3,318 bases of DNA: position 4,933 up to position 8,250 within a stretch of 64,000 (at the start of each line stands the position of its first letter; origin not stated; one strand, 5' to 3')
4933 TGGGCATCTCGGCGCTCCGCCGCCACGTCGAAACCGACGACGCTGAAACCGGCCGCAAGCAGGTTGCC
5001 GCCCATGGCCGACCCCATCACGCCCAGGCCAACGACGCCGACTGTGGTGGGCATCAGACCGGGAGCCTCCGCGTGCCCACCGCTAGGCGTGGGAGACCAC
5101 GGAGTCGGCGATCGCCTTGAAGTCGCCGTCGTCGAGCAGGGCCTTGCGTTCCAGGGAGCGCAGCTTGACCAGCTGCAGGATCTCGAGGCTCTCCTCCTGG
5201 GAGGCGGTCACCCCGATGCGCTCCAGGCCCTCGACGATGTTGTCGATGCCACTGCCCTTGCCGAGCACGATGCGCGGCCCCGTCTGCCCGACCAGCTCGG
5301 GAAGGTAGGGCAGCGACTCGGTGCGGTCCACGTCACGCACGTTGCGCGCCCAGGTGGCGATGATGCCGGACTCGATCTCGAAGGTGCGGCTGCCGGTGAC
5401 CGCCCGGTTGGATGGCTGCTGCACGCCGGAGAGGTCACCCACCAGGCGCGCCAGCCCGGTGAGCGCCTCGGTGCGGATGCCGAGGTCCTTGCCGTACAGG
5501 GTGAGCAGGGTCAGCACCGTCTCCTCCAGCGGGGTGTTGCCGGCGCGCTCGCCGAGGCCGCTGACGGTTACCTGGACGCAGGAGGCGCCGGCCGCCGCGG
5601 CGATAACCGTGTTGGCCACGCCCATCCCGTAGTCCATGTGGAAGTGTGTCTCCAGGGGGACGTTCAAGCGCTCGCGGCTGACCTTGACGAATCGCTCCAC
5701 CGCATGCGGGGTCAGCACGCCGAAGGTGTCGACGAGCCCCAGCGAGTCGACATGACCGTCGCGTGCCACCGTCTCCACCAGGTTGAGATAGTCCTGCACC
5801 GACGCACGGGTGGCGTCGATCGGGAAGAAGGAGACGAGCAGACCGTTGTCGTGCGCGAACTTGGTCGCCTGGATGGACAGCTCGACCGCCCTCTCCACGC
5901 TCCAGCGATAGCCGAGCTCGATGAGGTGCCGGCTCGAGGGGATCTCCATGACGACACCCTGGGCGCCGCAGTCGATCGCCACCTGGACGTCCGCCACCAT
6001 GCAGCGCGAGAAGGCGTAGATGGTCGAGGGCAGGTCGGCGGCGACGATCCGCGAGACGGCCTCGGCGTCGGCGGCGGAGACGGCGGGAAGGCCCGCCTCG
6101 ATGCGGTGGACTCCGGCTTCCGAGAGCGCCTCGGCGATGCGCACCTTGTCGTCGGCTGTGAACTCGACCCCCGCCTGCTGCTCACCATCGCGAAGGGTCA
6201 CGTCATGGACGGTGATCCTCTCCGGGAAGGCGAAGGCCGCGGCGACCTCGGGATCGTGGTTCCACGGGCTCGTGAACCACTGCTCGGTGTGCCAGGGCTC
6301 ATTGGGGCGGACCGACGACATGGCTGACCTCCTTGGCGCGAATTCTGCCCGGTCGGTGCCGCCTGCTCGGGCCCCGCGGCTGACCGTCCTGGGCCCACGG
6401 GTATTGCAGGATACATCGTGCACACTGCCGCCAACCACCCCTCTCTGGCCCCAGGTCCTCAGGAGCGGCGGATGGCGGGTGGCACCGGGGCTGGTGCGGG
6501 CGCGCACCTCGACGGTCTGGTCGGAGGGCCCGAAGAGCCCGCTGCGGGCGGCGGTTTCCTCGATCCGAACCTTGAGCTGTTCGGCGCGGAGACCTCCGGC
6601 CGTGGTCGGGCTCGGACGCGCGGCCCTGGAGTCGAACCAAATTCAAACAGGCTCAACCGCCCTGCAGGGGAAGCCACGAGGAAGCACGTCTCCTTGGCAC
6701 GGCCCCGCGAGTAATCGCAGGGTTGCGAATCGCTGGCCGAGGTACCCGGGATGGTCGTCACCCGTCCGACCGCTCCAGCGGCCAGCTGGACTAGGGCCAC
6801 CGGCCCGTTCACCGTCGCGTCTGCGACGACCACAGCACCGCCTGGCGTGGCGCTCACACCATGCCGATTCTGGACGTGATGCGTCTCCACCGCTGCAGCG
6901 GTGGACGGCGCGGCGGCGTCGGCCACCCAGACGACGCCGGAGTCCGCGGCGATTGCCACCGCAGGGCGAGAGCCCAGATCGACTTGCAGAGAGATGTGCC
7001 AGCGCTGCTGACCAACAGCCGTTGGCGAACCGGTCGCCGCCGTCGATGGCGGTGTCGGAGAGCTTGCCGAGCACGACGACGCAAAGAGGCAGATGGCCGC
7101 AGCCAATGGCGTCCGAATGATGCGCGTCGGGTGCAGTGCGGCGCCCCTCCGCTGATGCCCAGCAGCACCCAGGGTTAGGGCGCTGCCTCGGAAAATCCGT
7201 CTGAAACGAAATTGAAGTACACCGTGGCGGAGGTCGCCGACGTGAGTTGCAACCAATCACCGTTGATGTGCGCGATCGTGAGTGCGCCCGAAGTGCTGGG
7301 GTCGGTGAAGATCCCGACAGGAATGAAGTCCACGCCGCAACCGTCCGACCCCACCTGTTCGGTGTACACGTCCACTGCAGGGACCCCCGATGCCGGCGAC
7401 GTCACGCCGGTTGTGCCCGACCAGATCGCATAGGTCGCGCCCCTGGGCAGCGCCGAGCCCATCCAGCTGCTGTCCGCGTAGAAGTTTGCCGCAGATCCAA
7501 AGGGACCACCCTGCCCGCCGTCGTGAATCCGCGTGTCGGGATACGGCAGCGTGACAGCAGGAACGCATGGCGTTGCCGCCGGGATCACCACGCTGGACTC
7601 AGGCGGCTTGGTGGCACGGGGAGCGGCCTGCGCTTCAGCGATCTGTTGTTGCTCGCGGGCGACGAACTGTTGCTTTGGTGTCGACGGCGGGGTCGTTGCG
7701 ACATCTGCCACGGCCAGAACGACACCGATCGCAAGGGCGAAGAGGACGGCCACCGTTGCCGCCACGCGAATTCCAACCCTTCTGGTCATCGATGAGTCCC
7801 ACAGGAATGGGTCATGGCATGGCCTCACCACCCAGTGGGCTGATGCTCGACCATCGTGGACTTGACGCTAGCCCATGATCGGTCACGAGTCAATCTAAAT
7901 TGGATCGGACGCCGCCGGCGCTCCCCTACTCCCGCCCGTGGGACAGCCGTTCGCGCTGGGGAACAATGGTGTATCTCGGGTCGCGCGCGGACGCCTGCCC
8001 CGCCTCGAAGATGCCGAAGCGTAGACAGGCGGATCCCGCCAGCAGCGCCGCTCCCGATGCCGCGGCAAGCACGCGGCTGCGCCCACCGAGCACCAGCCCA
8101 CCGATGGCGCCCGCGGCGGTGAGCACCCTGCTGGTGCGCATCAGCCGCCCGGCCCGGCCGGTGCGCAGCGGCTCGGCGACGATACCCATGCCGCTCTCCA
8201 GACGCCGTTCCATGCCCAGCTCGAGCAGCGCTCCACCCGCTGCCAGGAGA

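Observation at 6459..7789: Copy 1 of a duplicated, lower-GC two-gene module (membrane-anchored protein plus lipoprotein) at the 3' end of the FDH operon; the lipoprotein copy is decaying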

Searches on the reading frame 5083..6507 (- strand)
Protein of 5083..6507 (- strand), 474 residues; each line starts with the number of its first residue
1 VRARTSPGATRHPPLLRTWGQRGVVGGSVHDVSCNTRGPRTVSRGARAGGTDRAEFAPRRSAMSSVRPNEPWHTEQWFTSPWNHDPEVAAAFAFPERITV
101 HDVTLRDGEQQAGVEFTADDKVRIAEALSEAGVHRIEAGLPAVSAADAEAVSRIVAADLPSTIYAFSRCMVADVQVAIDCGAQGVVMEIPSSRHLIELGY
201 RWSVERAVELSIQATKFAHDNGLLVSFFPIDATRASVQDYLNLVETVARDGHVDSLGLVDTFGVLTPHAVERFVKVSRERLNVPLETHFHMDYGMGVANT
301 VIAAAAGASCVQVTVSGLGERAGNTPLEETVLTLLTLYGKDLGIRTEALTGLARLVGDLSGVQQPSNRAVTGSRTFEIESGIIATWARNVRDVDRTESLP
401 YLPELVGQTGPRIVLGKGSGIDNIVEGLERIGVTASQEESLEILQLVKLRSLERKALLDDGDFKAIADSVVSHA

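Call 7: search_protein_families(library=pfam, proteins=[window:5083-6507:-], max_evalue=0.1)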
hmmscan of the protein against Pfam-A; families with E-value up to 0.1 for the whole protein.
window:5083-6507:- (474 aa): 2 families
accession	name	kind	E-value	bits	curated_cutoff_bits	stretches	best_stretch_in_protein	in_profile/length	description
PF00682.25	HMGL-like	-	3.2e-61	207.5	29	1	98-356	2-260/260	HMGL-like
PF22617.1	HCS_D2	-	0.085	13.7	27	0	401-449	28-76/82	Homocitrate synthase post-HMGL domain-like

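Call 90: list_cluster_members(proteins=[window:5083-6321:-, window:5083-6507:-, window:7926-8846:-, window:7926-8960:-, window:7926-9029:-, window:31743-32450:+, window:32544-33107:+, window:4161-5054:-])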
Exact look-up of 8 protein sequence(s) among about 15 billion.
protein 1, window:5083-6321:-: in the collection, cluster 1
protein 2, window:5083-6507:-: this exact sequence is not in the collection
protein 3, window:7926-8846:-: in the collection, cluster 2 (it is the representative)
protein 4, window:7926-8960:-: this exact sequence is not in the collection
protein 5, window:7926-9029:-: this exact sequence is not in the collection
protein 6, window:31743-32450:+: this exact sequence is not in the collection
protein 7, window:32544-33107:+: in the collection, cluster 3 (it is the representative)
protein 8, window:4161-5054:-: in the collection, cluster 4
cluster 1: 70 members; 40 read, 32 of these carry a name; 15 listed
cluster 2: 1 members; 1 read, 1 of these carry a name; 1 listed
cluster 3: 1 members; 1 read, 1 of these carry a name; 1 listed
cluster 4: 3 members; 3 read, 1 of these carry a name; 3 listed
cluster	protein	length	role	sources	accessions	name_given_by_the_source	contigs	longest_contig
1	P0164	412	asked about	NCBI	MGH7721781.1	MAG: pyruvate carboxyltransferase [Candidatus Dormibacteria bacterium]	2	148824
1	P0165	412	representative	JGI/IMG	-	isopropylmalate/homocitrate/citramalate synthase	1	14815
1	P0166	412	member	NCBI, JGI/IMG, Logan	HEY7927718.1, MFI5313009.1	MAG: pyruvate carboxyltransferase [Candidatus Dormibacteria bacterium] | isopropylmalate/homocitrate/citramalate synthase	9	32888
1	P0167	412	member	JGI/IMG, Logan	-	isopropylmalate/homocitrate/citramalate synthase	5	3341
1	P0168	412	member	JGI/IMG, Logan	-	isopropylmalate/homocitrate/citramalate synthase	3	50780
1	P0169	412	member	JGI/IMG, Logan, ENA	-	isopropylmalate/homocitrate/citramalate synthase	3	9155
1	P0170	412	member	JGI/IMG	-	isopropylmalate/homocitrate/citramalate synthase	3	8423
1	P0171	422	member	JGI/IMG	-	isopropylmalate/homocitrate/citramalate synthase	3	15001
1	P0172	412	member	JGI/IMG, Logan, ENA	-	isopropylmalate/homocitrate/citramalate synthase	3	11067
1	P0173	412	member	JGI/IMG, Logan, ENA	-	isopropylmalate/homocitrate/citramalate synthase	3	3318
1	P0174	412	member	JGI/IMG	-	isopropylmalate/homocitrate/citramalate synthase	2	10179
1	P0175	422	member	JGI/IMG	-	isopropylmalate/homocitrate/citramalate synthase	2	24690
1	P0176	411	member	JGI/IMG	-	isopropylmalate/homocitrate/citramalate synthase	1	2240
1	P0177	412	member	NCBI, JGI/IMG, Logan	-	isopropylmalate/homocitrate/citramalate synthase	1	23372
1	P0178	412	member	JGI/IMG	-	isopropylmalate/homocitrate/citramalate synthase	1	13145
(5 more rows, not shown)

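Call 91: find_encoding_contigs(protein=window:5083-6321:-, flank=6000, max_places=6)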
Protein window:5083-6321:- (412 aa): 1 contig read that carries it; 1 place shown.
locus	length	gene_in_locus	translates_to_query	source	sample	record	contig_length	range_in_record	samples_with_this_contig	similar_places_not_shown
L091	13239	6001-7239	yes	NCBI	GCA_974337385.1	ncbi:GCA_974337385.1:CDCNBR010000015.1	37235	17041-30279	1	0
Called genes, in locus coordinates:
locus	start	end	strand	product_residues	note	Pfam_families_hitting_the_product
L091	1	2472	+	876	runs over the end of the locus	PF00384:Molybdopterin (weak), PF01568:Molydop_binding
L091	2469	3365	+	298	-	PF12838:Fer4_7, PF13187:Fer4_9 (weak), PF13247:Fer4_11, PF12838:Fer4_7 (weak), PF25160:LdpA_Fe-S-bd, PF12837:Fer4_6 (weak), PF13237:Fer4_10 (weak), PF13187:Fer4_9, +5 more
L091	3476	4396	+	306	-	PF03916:NrfD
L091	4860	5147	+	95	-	-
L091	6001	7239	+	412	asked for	PF00682:HMGL-like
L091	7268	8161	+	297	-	PF02826:2-Hacid_dh_C (weak), PF03446:NAD_binding_2, PF03807:F420_oxidored (faint), PF14833:NAD_binding_11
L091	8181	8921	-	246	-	PF00392:GntR, PF07729:FCD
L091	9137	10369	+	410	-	PF00557:Peptidase_M24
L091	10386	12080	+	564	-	PF01326:PPDK_N (faint), PF00391:PEP-utilizers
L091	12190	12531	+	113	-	PF03928:HbpS-like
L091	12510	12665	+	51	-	PF03928:HbpS-like (weak)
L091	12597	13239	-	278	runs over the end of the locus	PF01925:TauE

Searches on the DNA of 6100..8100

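Call 119: search_rna_families(source=window, start=6100, end=8100, threshold=evalue, max_evalue=1)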
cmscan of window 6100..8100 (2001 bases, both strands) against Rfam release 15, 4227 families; matches with E-value up to 1: 1.
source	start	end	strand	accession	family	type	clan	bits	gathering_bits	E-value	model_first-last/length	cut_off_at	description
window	7294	7353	-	RF03397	mir-1234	Gene; miRNA;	-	24.7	70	0.34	1-57/57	no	mir-1234 microRNA precursor family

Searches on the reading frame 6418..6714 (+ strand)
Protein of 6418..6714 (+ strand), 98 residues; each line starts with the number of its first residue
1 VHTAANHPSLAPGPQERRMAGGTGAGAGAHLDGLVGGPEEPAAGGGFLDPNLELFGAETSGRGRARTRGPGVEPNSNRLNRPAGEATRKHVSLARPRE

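Call 83: search_protein_families(library=pfam, proteins=[window:6418-6714:+], max_evalue=0.01)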
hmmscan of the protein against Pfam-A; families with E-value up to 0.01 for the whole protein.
window:6418-6714:+ (98 aa): 0 families

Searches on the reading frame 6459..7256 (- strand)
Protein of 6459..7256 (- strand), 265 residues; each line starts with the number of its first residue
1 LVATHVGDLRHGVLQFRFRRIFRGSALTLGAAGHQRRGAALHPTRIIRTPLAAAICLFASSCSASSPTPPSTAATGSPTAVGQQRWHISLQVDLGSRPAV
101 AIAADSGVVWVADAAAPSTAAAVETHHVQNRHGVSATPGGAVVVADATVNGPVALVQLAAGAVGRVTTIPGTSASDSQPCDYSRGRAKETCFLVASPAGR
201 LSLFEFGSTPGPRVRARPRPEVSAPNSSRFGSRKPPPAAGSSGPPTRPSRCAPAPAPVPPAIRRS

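Call 7: search_protein_families(library=pfam, proteins=[window:6459-7256:-], max_evalue=0.1)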
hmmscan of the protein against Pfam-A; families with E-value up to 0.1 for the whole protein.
window:6459-7256:- (265 aa): 1 family
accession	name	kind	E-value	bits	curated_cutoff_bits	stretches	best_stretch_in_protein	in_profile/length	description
PF01436.27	NHL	-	0.088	13.3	20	0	132-148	5-20/28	NHL repeat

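Call 8: search_protein_families(library=ncbifam, proteins=[window:6459-7256:-], max_evalue=0.1)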
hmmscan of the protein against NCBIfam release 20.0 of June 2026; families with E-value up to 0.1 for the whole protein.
window:6459-7256:- (265 aa): 0 families

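Call 47: list_cluster_members(proteins=[window:7178-7789:-, window:7178-7831:-, window:7178-7765:-, window:7178-7753:-, window:6459-7256:-, window:6462-7106:-, P0004, P0001])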
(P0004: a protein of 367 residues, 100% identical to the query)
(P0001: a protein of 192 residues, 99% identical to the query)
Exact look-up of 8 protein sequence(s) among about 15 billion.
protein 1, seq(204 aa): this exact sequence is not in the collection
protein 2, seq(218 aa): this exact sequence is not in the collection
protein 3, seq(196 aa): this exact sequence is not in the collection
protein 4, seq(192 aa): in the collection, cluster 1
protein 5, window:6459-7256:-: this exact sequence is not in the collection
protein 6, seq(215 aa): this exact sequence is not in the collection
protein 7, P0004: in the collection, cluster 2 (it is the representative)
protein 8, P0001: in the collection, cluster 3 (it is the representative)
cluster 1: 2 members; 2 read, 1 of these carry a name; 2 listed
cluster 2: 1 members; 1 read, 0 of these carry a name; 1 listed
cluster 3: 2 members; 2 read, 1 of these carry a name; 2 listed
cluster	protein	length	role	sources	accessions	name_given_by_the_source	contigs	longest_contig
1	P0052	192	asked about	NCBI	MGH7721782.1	MAG: hypothetical protein ACRENL_02955 [Candidatus Dormibacteria bacterium]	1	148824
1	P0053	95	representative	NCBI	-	-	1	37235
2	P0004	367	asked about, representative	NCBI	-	-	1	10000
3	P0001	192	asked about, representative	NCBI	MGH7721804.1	MAG: hypothetical protein ACRENL_03070 [Candidatus Dormibacteria bacterium]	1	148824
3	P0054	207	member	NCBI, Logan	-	-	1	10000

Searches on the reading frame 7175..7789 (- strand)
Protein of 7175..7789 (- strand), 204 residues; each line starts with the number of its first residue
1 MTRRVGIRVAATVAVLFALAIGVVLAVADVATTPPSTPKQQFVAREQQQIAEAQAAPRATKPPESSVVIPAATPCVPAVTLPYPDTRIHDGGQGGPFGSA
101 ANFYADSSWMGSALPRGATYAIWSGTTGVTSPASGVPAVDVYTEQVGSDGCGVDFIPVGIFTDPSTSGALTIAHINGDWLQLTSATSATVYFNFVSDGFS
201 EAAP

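Call 7: search_protein_families(library=pfam, proteins=[window:7175-7789:-], max_evalue=0.1)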
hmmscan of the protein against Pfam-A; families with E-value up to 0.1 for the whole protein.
window:7175-7789:- (204 aa): 2 families
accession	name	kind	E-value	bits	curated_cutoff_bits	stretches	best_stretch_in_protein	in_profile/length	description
PF25737.1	Herpes_US8A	-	0.0095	16.7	27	1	31-78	24-72/124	Herpesvirus US8.5 protein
PF11382.13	MctB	-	0.01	16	25.6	1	9-55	8-55/306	Copper transport outer membrane protein, MctB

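Call 8: search_protein_families(library=ncbifam, proteins=[window:7175-7789:-], max_evalue=0.1)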
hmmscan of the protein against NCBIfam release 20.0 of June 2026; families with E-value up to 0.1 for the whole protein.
window:7175-7789:- (204 aa): 1 family
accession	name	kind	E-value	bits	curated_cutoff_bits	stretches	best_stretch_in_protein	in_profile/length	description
TIGR03931.1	T7SS_Rv3446c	hypoth_equivalog_domain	0.075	13.3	47.6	0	10-66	3-59/194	type VII secretion-associated protein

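Call 79: search_protein_families(library=phrogs, proteins=[window:7175-7789:-], max_evalue=0.1)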
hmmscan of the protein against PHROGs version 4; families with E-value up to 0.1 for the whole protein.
window:7175-7789:- (204 aa): 0 families

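Call 80: search_protein_families(library=padloc, proteins=[window:7175-7789:-], max_evalue=0.1)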
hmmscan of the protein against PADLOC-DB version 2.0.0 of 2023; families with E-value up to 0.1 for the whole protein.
window:7175-7789:- (204 aa): 0 families
